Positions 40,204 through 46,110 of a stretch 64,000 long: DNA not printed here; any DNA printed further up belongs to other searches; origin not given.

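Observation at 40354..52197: Giant DUF4011-type helicase-nuclease apparently co-operonic with a complete type I R-M: candidate four-gene composite defence module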

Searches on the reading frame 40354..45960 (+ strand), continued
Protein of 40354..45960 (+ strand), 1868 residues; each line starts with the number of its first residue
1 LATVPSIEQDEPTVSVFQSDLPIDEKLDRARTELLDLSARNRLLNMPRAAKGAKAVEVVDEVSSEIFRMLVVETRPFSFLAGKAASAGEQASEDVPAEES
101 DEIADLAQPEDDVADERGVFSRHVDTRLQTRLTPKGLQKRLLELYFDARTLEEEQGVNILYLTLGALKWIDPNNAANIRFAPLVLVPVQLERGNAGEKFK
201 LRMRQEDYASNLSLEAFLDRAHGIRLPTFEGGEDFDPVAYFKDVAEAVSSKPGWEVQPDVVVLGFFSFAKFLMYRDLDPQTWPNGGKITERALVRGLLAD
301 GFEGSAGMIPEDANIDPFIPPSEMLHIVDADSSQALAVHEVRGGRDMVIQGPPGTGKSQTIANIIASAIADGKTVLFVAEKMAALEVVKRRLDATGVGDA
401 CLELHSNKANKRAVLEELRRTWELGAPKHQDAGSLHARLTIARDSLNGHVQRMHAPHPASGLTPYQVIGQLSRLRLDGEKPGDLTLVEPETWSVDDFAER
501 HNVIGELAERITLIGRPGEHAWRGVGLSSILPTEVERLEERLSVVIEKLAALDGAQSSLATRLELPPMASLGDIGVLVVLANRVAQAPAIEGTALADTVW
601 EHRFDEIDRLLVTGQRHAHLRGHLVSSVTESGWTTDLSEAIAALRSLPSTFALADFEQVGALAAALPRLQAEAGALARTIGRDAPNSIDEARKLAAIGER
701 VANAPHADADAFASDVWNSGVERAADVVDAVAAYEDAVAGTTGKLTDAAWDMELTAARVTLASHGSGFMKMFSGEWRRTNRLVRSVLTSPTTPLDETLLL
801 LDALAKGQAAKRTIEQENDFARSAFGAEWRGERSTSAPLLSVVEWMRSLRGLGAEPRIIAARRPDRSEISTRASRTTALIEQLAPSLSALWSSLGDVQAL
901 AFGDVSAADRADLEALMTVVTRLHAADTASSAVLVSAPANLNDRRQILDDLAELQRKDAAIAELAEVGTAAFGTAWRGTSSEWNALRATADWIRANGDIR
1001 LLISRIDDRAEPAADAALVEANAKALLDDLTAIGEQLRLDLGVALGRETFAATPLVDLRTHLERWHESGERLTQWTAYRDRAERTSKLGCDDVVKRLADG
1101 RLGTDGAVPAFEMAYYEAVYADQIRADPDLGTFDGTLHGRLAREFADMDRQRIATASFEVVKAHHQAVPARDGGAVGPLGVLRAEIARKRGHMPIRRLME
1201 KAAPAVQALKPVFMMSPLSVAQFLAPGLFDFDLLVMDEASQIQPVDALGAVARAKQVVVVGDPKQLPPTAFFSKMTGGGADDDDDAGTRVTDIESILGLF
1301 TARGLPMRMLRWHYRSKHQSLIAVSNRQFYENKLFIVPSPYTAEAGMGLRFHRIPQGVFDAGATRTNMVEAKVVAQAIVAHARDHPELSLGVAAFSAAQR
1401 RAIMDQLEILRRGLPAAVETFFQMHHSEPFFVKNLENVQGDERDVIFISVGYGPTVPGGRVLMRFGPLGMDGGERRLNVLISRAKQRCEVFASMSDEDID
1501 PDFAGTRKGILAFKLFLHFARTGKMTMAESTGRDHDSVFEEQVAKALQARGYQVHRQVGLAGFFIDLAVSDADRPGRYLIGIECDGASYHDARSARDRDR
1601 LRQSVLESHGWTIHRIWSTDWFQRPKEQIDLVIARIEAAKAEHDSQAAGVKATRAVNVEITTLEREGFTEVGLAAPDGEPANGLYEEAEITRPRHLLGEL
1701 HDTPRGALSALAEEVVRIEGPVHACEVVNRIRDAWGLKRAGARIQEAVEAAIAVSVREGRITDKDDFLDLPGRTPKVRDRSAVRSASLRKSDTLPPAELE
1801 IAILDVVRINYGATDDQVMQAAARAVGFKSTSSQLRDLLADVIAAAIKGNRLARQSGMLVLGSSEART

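Call 34: search_protein_families(library=pfam, alignment_id=A3, max_evalue=0.00001)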
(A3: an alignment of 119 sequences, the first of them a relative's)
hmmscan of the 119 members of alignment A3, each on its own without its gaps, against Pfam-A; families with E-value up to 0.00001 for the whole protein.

A. member 1, L013:15819-17090:+ (423 aa): 2 families
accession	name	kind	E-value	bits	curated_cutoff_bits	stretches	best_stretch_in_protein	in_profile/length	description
PF00149.33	Metallophos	-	5.8e-10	40.4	21.5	1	16-120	2-72/191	Calcineurin-like phosphoesterase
PF12850.12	Metallophos_2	-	1.3e-08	35.5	27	1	47-245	12-152/154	Calcineurin-like phosphoesterase superfamily domain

B. families by the number of members that match (of 119 scanned): 102 families (the first 25 are shown)
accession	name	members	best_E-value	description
PF04851.21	ResIII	3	6.3e-34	Type III restriction enzyme, res subunit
PF13304.12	AAA_21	3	2.5e-20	AAA domain, putative AbiEii toxin, Type IV TA system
PF00270.35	DEAD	3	3.1e-20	DEAD/DEAH box helicase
PF00271.37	Helicase_C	3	1.8e-19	Helicase conserved C-terminal domain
PF13476.12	AAA_23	3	2.3e-10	AAA domain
PF13175.12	AAA_15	2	3.2e-79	AAA ATPase domain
PF00563.25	EAL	2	6.6e-69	EAL domain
PF13514.12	AAA_27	2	4.3e-68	AAA domain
PF07804.18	HipA_C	2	3e-47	HipA-like C-terminal domain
PF00990.26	GGDEF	2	6e-36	Diguanylate cyclase, GGDEF domain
PF07690.21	MFS_1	2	1e-35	Major Facilitator Superfamily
PF03466.25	LysR_substrate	2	1.2e-35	LysR substrate binding domain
PF00892.27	EamA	2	3.4e-31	EamA-like transporter family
PF00005.33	ABC_tran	2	6.7e-31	ABC transporter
PF00589.27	Phage_integrase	2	2.1e-22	Phage integrase family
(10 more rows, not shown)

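Call 36: search_solved_structures(query=window:40354-45960:+, max_evalue=0.001)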
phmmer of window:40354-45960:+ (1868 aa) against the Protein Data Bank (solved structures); distinct sequences matched with E-value up to 0.001: 6.
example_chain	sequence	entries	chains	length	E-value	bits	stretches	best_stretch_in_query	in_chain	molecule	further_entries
3cmu_A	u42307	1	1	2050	1.1e-06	29.7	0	336-392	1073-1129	Protein recA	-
4b3f_X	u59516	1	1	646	4.7e-06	27.6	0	331-392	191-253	DNA-BINDING PROTEIN SMUBP-2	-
4b3g_A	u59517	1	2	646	4.7e-06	27.6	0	331-392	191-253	DNA-BINDING PROTEIN SMUBP-2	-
3cmt_A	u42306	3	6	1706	5.4e-06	27.4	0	337-392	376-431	Protein recA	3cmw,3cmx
3cmv_A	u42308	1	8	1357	4.7e-05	24.3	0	336-392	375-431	Protein recA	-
5mzn_A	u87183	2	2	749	0.00071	20.4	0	1222-1271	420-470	Helicase SEN1,Helicase SEN1 | Helicase SEN1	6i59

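Call 41: search_protein_families(library=pfam, proteins=[L082:21811-22269:+, L082:22281-23408:+, L082:23414-24109:+, L082:24106-25134:+], max_evalue=0.01)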
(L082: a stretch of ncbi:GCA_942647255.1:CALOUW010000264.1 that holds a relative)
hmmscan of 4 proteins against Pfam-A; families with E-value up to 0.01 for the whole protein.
L082:21811-22269:+ (152 aa): 0 families

L082:22281-23408:+ (375 aa): 1 family
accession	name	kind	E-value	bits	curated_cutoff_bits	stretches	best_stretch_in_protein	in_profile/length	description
PF01939.22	NucS_C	-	8.7e-05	22.9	24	1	25-90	2-66/124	Endonuclease NucS C-terminal domain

L082:23414-24109:+ (231 aa): 0 families

L082:24106-25134:+ (342 aa): 0 families

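Call 42: search_protein_families(library=padloc, proteins=[L082:21811-22269:+, L082:22281-23408:+, L082:23414-24109:+, L082:24106-25134:+, L014:16493-19966:+], max_evalue=0.001)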
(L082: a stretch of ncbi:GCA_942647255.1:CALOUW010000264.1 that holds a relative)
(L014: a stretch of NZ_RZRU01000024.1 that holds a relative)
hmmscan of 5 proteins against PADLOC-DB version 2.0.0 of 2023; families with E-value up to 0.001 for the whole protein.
L082:21811-22269:+ (152 aa): 0 families

L082:22281-23408:+ (375 aa): 9 families
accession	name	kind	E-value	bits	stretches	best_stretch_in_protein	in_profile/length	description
PDLC04916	PDC-S11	-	6.8e-146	483.9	1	1-358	1-355/358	-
PDLC04915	PDC-S11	-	2e-74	249.1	1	22-357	24-371/379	-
PDLC04913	PDC-S11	-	2e-18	64.6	1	28-188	30-199/375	-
PDLC04910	PDC-S11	-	3.5e-14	50.9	1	28-177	30-187/359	-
PDLC04944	PDC-S18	-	3.5e-10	37.7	1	7-105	5-102/307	-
PDLC04909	PDC-S11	-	3.9e-10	37.8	1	34-180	36-190/347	-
PDLC04824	PDC-S02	-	9.8e-06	23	1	37-94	203-260/308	-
PDLC04946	PDC-S18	-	0.00016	18.8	1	54-95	72-112/365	-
PDLC04799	PDC-S02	-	0.00072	16.8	0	38-99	204-265/308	-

L082:23414-24109:+ (231 aa): 0 families

L082:24106-25134:+ (342 aa): 1 family
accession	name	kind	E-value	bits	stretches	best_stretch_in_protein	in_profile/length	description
PDLC04114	JukB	-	1.2e-16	59.1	1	10-140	8-138/323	-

L014:16493-19966:+ (1157 aa): 3 families
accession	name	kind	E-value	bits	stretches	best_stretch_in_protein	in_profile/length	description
PDLC04135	mad3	-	5.9e-05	20.8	0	954-1143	209-331/374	mads_3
PDLC00281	PtuA1|PtuA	-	0.00024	18.3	1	1-73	4-81/448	AAA ATPase domain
PDLC00271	PtuA1|PtuA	-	0.00055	17.6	0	1-50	1-44/421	AAA ATPase domain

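Call 48: search_protein_families(library=padloc, alignment_id=A3, max_evalue=1e-20)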
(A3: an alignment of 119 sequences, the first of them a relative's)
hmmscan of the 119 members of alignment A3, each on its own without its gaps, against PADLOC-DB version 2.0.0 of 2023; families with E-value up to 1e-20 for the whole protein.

A. member 1, L013:15819-17090:+ (423 aa): 0 families

B. families by the number of members that match (of 119 scanned): 102 families (the first 25 are shown)
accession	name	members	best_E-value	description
PDLC02979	AriA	2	3.5e-66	-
PDLC04135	mad3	2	7.5e-50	mads_3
PDLC00070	GajA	2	2.3e-37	AAA ATPase domain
PDLC02358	Old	2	3.8e-26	Old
PDLC04890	PDC-S06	1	3.7e-275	-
PDLC00186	HamB1|HamB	1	2.8e-270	DEAD-box helicase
PDLC00200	HamB2|HamB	1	2.1e-268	DEAD-box helicase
PDLC00095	GajA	1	1.8e-256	AAA ATPase domain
PDLC00093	GajA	1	3.2e-248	AAA ATPase domain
PDLC00068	GajA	1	1.6e-230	AAA ATPase domain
PDLC04063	PD-T4-6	1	1.6e-220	-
PDLC00187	HamB1|HamB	1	1e-187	DEAD-box helicase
PDLC04886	PDC-S06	1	1.1e-157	-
PDLC04046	PD-T4-6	1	6.3e-146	-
PDLC00063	GajA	1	4.1e-133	AAA ATPase domain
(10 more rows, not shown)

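Call 49: find_encoding_contigs(protein=P0003, flank=10000, max_places=3)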
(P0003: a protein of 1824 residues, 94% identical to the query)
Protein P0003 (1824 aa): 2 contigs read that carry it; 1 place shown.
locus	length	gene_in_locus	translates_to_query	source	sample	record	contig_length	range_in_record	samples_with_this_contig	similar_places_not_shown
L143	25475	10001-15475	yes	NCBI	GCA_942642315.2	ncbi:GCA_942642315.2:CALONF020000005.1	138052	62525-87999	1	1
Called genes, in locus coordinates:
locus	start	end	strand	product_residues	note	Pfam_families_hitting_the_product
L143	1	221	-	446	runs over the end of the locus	PF00589:Phage_integrase (faint)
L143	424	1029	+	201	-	-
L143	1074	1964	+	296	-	-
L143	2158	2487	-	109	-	PF01451:LMWPc (weak)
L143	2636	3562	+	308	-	PF04960:Glutaminase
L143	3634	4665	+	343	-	-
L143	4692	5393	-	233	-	PF00702:Hydrolase, PF13419:HAD_2 (weak), PF13242:Hydrolase_like (weak)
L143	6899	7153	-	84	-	-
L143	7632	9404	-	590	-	PF03235:GmrSD_N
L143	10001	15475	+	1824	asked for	PF13195:DUF4011, PF13086:AAA_11 (weak), PF13604:AAA_30 (weak), PF13245:AAA_19 (faint), PF13086:AAA_11, PF13087:AAA_12, PF18741:MTES_1575, PF11784:DUF3320, +1 more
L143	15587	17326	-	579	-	PF01420:Methylase_S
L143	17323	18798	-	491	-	PF12161:HsdM_N, PF02384:N6_Mtase, PF07669:Eco57I (weak)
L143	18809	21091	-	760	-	PF00270:DEAD, PF04851:ResIII, PF18766:SWI2_SNF2, PF00271:Helicase_C (weak), PF08463:EcoEI_R_C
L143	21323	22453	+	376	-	-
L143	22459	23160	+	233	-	-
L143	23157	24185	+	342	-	-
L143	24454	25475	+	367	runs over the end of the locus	-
